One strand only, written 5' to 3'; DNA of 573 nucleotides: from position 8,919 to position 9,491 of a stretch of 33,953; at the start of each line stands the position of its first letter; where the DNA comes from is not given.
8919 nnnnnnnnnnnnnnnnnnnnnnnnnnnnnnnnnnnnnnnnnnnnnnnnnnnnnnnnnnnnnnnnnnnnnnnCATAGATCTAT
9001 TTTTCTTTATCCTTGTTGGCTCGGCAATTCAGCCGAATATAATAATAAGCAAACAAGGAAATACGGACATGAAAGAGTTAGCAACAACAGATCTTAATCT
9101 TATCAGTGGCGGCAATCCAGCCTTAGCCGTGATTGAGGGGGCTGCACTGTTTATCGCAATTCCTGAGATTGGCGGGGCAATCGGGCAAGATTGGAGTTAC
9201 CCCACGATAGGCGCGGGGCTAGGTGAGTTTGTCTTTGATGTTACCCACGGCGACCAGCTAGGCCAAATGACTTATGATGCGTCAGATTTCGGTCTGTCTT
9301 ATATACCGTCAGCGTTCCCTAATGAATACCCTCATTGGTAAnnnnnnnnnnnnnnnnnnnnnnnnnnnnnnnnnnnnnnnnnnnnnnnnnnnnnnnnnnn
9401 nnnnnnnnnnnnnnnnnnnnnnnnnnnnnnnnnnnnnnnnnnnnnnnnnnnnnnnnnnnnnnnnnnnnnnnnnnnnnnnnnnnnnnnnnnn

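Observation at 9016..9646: Phage-borne double-glycine-leader (bacteriocin/microcin-type) peptide with its own promoter, convergent with a small polytopic membrane protein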

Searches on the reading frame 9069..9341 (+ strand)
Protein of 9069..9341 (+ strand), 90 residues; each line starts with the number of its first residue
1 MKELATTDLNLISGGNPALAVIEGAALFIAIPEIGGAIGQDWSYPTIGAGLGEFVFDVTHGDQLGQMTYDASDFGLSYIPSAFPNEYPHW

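Call 4: search_protein_families(library=pfam, proteins=[window:9069-9341:+], max_evalue=1)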
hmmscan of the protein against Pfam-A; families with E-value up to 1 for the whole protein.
window:9069-9341:+ (90 aa): 0 families

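Call 5: search_protein_families(library=ncbifam, proteins=[window:9069-9341:+], max_evalue=1)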
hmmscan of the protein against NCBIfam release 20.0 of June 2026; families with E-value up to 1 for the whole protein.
window:9069-9341:+ (90 aa): 2 families
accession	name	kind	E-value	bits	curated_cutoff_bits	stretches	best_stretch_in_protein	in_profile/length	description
NF033215.1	BlpC_Streptocco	equivalog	0.092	12.6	70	1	2-15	11-24/51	quorum-sensing system pheromone BlpC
TIGR01847.1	bacteriocin_sig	domain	0.13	13.1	15.7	1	1-15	1-15/15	bacteriocin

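Call 7: find_homologous_proteins(query=window:9069-9341:+, max_evalue=0.01)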
Query window:9069-9341:+ (90 aa): 3 proteins with E <= 0.01 among 5 candidates.
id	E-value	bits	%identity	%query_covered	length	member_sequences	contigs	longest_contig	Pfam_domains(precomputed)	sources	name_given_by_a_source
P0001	4.0e-53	195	97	100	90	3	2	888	-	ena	-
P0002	2.0e-34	135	66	100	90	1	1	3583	-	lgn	-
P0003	4.7e-27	112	64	91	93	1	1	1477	-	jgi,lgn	-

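Call 11: find_encoding_contigs(protein=P0002, flank=10000)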
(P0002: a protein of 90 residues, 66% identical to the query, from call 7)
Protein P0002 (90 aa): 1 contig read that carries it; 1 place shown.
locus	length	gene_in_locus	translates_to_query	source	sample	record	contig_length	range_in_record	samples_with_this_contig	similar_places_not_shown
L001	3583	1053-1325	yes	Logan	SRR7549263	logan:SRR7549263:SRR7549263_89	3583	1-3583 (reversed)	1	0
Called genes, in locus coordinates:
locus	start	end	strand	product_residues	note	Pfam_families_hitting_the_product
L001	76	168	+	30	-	-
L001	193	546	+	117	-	-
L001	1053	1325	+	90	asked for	-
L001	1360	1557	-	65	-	-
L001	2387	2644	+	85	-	PF05717:TnpB_IS66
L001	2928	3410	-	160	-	PF01797:Y1_Tnp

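Call 12: find_encoding_contigs(protein=P0003, flank=10000)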
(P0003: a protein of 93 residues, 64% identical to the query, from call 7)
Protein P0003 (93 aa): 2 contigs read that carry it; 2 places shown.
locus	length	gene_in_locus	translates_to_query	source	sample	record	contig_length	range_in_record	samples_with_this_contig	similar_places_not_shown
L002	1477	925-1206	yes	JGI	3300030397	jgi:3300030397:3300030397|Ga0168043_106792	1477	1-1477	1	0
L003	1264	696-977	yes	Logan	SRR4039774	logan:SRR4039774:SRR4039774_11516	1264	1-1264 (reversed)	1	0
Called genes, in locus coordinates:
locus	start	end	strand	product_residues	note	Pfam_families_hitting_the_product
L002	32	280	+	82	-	-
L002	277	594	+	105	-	-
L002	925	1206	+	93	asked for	-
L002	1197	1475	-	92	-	?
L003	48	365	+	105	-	-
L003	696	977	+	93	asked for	-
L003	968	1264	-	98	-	?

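Call 13: find_encoding_contigs(protein=window:9069-9341:+, flank=10000)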
Protein window:9069-9341:+ (90 aa): 1 contig read that carries it; 1 place shown.
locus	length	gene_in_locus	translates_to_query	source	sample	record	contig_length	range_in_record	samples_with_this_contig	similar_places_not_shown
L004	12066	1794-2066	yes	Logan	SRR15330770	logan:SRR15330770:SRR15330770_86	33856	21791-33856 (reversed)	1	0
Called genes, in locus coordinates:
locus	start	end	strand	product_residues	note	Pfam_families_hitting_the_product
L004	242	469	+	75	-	-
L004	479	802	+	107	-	-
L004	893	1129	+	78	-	-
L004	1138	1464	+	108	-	-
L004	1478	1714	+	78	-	-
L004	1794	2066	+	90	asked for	-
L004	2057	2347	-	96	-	-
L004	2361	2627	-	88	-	-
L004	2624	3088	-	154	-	-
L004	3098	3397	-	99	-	-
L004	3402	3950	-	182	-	PF00929:RNase_T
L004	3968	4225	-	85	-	-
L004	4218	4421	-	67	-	-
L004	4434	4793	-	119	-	-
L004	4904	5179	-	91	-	-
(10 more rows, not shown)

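Call 20: search_protein_families(library=phrogs, proteins=[window:9069-9341:+], max_evalue=0.01)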
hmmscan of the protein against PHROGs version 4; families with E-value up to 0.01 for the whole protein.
window:9069-9341:+ (90 aa): 0 families

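Call 22: search_protein_representatives(alignment_id=A1)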
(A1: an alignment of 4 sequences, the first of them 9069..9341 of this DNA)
Query: 4 sequences, 90 profile positions. Proteins with E-value up to 0.001 (for the whole library): 35; up to 1e-10: 4; up to 1e-30: 1. The best 35 are listed.
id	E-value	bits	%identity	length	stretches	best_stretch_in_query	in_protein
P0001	2.1e-50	184.9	-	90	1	1-90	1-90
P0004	1.2e-22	95.9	-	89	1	1-80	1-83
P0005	3.2e-12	62.5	-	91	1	1-87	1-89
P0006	6.4e-11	58.3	-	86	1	1-80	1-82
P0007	3.4e-09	52.8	-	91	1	1-80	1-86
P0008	8.7e-09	51.5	-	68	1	1-70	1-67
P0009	2.2e-08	50.2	-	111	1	7-85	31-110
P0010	2.3e-08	50.2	-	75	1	1-75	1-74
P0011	2.4e-08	50.1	-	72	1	3-74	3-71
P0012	1.5e-07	47.5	-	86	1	2-75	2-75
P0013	4.5e-07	46.0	-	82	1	1-83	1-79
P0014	1.4e-06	44.5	-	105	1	1-85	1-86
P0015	3.1e-06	43.3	-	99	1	1-74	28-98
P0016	5.0e-06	42.7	-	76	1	3-74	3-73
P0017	7.7e-06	42.0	-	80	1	1-74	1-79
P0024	3.6e-05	39.9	-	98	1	7-80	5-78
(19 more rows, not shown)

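Call 29: find_related_loci(query=A3, collection=viral_contigs, flank=10000)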
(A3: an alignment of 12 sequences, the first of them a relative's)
Query A3 (90 aa) in viral_contigs; peptide patterns used: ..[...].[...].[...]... (x = any residue, [..] = any of these).
19 stretches matched a pattern; 1 encode a relative of the query (tblastn E <= 1e-3); 1 distinct loci.
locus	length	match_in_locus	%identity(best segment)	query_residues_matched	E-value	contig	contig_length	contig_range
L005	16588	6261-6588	67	43-75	2e-10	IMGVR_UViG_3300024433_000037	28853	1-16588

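Call 30: find_related_loci(query=A3, collection=genome_contigs, flank=10000)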
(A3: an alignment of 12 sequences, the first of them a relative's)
Query A3 (90 aa) in genome_contigs; peptide patterns used: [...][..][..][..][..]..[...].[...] (x = any residue, [..] = any of these).
25 stretches matched a pattern; 2 encode a relative of the query (tblastn E <= 1e-3); 2 distinct loci.
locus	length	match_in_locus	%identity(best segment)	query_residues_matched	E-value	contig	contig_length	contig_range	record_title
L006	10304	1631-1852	45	10-74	6e-14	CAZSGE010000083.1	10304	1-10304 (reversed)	MAG TPA_asm: Uncultured Candidatus Berkiella sp. isolate SRP302895_co1_219 genome assembly, contig: NODE_12988_length_10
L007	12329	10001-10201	41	12-69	1e-10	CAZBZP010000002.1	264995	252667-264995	MAG TPA_asm: Uncultured Candidatus Berkiella sp. isolate SRP262948_co1_37 genome assembly, contig: NODE_31_length_264995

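Call 33: search_protein_families(library=pfam, proteins=[L006:5981-8158:-, L006:8243-9682:-, L006:4706-5971:+, L006:1861-2841:-, L006:3914-4555:+, L006:3031-3591:+, L006:1129-1332:+, L006:1355-1594:+, L006:1607-1864:+, L006:3606-3905:+], max_evalue=0.001)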
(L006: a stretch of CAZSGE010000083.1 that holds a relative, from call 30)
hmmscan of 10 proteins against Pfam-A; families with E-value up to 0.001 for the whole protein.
L006:5981-8158:- (725 aa): 2 families
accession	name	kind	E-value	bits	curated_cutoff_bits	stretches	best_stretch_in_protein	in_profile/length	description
PF01734.28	Patatin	-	5.6e-35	121.7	27.7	1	27-218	1-190/191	Patatin-like phospholipase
PF01103.29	Omp85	-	4.1e-07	30.3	24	1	481-637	49-228/325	Omp85 superfamily domain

L006:8243-9682:- (479 aa): 0 families

L006:4706-5971:+ (421 aa): 3 families
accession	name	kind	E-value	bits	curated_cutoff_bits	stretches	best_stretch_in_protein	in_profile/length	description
PF05977.19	MFS_3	-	1.1e-36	126.8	27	1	6-389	5-391/524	Transmembrane secretion effector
PF07690.21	MFS_1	-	3.7e-32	112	33.4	2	17-232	1-214/347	Major Facilitator Superfamily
PF00083.30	Sugar_tr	-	8.7e-05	22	22.3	0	250-387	39-184/452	Sugar (and other) transporter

L006:1861-2841:- (326 aa): 0 families

L006:3914-4555:+ (213 aa): 7 families
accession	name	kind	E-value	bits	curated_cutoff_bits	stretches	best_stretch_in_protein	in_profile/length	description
PF12796.13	Ank_2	-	3.8e-53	178.4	27.3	4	115-205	1-85/90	Ankyrin repeats (3 copies)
PF00023.36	Ank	-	6.2e-50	164.8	21.1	5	42-73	1-32/33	Ankyrin repeat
PF13637.12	Ank_4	-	6.7e-45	150.5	22.7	4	14-63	1-50/50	Ankyrin repeats (many copies)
PF13606.12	Ank_3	-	9.2e-43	139.1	22.3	4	76-105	1-30/30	Ankyrin repeat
PF13857.12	Ank_5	-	4.7e-36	122.9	27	4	112-152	17-56/56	Ankyrin repeats (many copies)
PF24521.3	Ank_KRIT1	-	1.2e-12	48.3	80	1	11-98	19-106/149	KRIT1 ankyrin-repeats domain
PF23745.1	ANK_LRRK2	-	3.4e-05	24.1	27.5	0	6-68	27-89/130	LRRK2 ANK repeat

L006:3031-3591:+ (186 aa): 1 family
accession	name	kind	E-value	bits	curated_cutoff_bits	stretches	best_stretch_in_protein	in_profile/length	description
PF00596.27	Aldolase_II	-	1.2e-23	84.4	22.2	1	8-178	1-182/183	Class II Aldolase and Adducin N-terminal domain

L006:1129-1332:+ (67 aa): 0 families

L006:1355-1594:+ (79 aa): 1 family
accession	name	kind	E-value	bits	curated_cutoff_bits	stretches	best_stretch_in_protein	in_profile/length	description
PF04552.19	Sigma54_DBD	-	0.00066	19.9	22.8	1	27-67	53-92/160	Sigma-54, DNA binding domain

L006:1607-1864:+ (85 aa): 0 families

L006:3606-3905:+ (99 aa): 1 family
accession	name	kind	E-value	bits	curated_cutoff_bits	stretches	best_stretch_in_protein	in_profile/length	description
PF24731.1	DUF7683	-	1.9e-06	28.5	27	1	26-91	14-73/73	Domain of unknown function (DUF7683)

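Call 36: find_homologous_proteins(query=A2, max_evalue=0.001)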
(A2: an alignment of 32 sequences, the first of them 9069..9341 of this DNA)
Query A2 (32 sequences) (90 aa, profile of the alignment): 32 proteins with E <= 0.001 among 8000 candidates.
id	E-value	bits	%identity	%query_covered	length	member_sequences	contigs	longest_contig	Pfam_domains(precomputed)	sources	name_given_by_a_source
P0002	2.9e-22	96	66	100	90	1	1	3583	-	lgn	-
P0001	4.3e-20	89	97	100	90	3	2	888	-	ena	-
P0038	5.3e-20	89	34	82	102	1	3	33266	-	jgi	jgi:predicted hydrocarbon binding protein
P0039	1.1e-19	88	43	76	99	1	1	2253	-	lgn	-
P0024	2.4e-19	87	33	88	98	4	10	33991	-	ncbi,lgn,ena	-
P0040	4.5e-19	86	36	96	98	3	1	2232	-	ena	-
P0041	6.2e-19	86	31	93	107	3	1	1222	-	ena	-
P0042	8.8e-19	85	33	88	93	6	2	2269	-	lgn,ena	-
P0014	1.2e-18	85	33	93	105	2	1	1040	-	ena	-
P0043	2.4e-18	84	32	96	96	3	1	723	-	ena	-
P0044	2.5e-18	84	32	91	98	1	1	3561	-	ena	-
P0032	5.9e-18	82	31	93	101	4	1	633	-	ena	-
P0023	6.1e-18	82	28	81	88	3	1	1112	-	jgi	jgi:ethanolamine utilization microcompartment shell protein EutL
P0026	6.3e-18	82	40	88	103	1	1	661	-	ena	-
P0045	8.2e-18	82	35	99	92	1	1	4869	-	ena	-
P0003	1.2e-17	81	64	91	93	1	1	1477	-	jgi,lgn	-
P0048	4.2e-17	80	29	90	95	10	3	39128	-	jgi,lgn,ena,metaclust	metaclust:\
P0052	3.5e-16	77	34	83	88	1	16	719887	-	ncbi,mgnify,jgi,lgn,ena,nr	ncbi:MAG: hypothetical protein BGO43_02085 [Gammaproteobacteria bacterium 39-13]|mgnify:CR=1 FL=1|jg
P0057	5.3e-14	70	32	92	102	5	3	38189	-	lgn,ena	-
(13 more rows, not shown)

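Call 37: find_encoding_contigs(protein=P0052, flank=10000, max_places=4)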
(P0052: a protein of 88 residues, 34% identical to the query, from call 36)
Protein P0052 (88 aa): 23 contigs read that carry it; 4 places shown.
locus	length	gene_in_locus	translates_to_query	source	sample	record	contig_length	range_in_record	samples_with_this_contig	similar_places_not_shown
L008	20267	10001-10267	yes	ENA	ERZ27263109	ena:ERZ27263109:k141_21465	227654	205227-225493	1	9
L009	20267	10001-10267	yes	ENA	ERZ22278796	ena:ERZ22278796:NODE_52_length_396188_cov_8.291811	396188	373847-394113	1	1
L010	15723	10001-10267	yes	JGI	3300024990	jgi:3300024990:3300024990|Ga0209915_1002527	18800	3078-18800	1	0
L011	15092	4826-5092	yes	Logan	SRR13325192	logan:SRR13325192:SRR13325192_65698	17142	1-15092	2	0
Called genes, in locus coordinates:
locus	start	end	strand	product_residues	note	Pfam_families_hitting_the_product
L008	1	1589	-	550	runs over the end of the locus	-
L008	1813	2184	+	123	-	-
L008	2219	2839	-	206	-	PF01810:LysE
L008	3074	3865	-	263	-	PF03848:TehB (weak), PF05401:NodS (weak), PF13489:Methyltransf_23, PF13847:Methyltransf_31, PF08241:Methyltransf_11, PF08242:Methyltransf_12, PF13649:Methyltransf_25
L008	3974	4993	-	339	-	PF01209:Ubie_methyltran, PF13489:Methyltransf_23, PF05175:MTS (weak), PF13847:Methyltransf_31, PF08241:Methyltransf_11, PF08242:Methyltransf_12, PF13649:Methyltransf_25, PF00196:GerE, +1 more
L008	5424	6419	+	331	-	PF00248:Aldo_ket_red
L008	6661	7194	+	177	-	-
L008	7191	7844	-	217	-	-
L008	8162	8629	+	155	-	-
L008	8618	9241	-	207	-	PF00717:Peptidase_S24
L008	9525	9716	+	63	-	-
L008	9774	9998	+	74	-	-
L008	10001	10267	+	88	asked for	-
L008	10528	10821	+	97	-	PF24731:DUF7683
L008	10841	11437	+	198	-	-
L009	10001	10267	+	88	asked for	-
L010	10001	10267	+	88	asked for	-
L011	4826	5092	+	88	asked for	-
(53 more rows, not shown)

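Call 38: find_encoding_contigs(protein=P0024, flank=10000, max_places=3)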
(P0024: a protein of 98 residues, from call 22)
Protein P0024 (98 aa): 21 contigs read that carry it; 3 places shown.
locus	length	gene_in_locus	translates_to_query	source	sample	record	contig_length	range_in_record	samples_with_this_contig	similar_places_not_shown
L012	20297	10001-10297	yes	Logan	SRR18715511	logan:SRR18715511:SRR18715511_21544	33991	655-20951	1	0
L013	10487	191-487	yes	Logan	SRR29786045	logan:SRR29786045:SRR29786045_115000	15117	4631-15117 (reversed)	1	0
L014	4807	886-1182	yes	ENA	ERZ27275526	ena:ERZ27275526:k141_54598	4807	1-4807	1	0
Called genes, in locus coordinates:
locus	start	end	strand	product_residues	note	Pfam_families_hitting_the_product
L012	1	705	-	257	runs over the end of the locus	-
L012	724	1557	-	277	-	PF19821:Phage_capsid_2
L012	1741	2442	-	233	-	-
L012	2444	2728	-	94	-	-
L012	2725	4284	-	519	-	PF12236:Head-tail_con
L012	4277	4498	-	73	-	-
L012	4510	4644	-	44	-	-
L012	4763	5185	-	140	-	-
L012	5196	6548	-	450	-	-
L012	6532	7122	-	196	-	PF20901:Sf6_terminase (weak)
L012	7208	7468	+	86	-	-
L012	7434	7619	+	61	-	-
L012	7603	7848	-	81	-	PF01807:Zn_ribbon_DnaG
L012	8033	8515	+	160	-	PF18847:LPD29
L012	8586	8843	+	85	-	-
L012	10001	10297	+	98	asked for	-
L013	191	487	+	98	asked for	-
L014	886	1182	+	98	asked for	-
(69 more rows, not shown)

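Call 39: find_encoding_contigs(protein=P0048, flank=10000, max_places=3)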
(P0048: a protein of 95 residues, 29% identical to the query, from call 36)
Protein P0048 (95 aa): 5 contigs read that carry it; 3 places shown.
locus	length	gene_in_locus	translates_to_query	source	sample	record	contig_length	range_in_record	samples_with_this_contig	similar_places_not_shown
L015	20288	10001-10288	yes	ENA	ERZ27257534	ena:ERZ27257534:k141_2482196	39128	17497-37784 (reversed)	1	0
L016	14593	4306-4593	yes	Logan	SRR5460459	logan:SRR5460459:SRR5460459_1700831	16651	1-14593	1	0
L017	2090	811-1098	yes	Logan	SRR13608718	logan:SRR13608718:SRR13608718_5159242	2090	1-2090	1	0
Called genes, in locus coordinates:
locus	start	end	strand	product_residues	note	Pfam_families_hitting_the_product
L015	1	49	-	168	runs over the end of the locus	-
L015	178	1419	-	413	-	-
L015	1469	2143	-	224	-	-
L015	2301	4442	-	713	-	PF16510:P22_portal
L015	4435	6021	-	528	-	-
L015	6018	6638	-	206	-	PF20901:Sf6_terminase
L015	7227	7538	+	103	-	-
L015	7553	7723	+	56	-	-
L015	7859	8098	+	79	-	-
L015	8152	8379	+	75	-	-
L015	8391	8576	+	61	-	-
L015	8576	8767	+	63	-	-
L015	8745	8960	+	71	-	PF13560:HTH_31 (weak), PF12844:HTH_19 (weak), PF01381:HTH_3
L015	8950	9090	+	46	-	-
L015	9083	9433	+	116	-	-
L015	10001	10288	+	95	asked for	-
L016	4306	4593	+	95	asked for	-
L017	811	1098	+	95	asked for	-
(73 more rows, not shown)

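Call 41: search_protein_families(library=ncbifam, alignment_id=A2, max_evalue=1)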
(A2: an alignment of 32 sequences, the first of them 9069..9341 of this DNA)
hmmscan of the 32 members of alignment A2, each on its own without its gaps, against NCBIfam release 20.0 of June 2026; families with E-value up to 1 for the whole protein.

A. member 1, window:9069-9341:+ (90 aa): 2 families
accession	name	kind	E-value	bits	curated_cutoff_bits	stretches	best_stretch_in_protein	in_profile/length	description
NF033215.1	BlpC_Streptocco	equivalog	0.092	12.6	70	1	2-15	11-24/51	quorum-sensing system pheromone BlpC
TIGR01847.1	bacteriocin_sig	domain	0.13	13.1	15.7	1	1-15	1-15/15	bacteriocin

B. families by the number of members that match (of 32 scanned): 15 families
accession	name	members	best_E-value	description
TIGR03949.1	bact_IIb_cerein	4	0.00021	class IIb bacteriocin, lactobin A/cerein 7B family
TIGR01847.1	bacteriocin_sig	3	0.13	bacteriocin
NF058572.1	PenVAmdYxeL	1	0.03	penicillin V amidase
TIGR02552.1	LcrH_SycD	1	0.058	SycD/LcrH family type III secretion system chaperone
NF038034.1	lactGbeta_entB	1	0.072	lactococcin G-beta/enterocin 1071B family bacteriocin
NF033383.2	induct_EntF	1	0.076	EntF family bacteriocin induction factor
NF004684.0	PRK06027.1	1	0.08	formyltetrahydrofolate deformylase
NF001599.0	PRK00394.2-4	1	0.081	TATA-box-binding protein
NF035925.1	Geo26A_fam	1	0.09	geobacillin-26 family protein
NF033215.1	BlpC_Streptocco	1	0.092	quorum-sensing system pheromone BlpC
NF003220.0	PRK04192.1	1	0.099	V-type ATP synthase subunit A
TIGR01207.1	rmlA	1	0.11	glucose-1-phosphate thymidylyltransferase RfbA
NF005113.0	PRK06545.2-5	1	0.11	prephenate dehydrogenase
NF038035.1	lactGalph_entA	1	0.13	lactococcin G-alpha/enterocin 1071A family bacteriocin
NF008270.1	PRK11043.1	1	0.14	purine nucleoside transporter PunC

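Call 55: search_dna_similar(query=window:9069-9341:+, collection=phages, mode=protein, max_evalue=1, max_rows=20)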
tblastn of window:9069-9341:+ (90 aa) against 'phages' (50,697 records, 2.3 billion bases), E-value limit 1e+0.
No match.

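Call 56: search_dna_similar(query=P0024, collection=phages, mode=protein, max_evalue=1, max_rows=20)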
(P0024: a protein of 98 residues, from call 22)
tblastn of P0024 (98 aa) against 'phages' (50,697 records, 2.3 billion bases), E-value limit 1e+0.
No match.

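Call 59: predict_structure(alignment_id=A6)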
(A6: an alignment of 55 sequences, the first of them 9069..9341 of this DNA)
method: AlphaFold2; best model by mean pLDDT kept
length: 90 residues; sequences in the alignment: 55
mean_pLDDT: 59.6   pTM: 0.24
mean pLDDT of the five models: 59.6, 54.7, 54.6, 53.4, 52.9
residues with pLDDT >= 90: 0; 70-90: 0; 50-70: 87; < 50: 3
segments of 3 or more residues with pLDDT < 50: none
pLDDT, mean of each block of 10 residues (from residue 1): 63 60 60 61 60 65 58 59 51
secondary structure, 60 per line:
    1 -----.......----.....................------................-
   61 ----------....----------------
elements in order: H6-12 H17-37 H44-59 H71-74

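Call 66: find_encoding_contigs(protein=P0004, flank=10000, max_places=3)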
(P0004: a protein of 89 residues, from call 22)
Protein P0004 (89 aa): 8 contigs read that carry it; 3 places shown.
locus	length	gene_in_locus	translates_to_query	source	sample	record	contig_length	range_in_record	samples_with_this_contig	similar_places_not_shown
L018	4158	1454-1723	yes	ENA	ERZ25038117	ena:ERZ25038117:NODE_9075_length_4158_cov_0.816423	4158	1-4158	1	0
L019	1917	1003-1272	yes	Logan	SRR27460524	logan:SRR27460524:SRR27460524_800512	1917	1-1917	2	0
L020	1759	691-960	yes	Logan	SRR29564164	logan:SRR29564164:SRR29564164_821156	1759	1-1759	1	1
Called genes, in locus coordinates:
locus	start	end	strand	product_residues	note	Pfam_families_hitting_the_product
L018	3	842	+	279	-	?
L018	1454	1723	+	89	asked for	-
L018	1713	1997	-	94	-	-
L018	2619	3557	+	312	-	PF00892:EamA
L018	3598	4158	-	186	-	?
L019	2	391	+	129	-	?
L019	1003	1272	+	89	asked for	-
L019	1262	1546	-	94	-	-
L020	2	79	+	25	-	?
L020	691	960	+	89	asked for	-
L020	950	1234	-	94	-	-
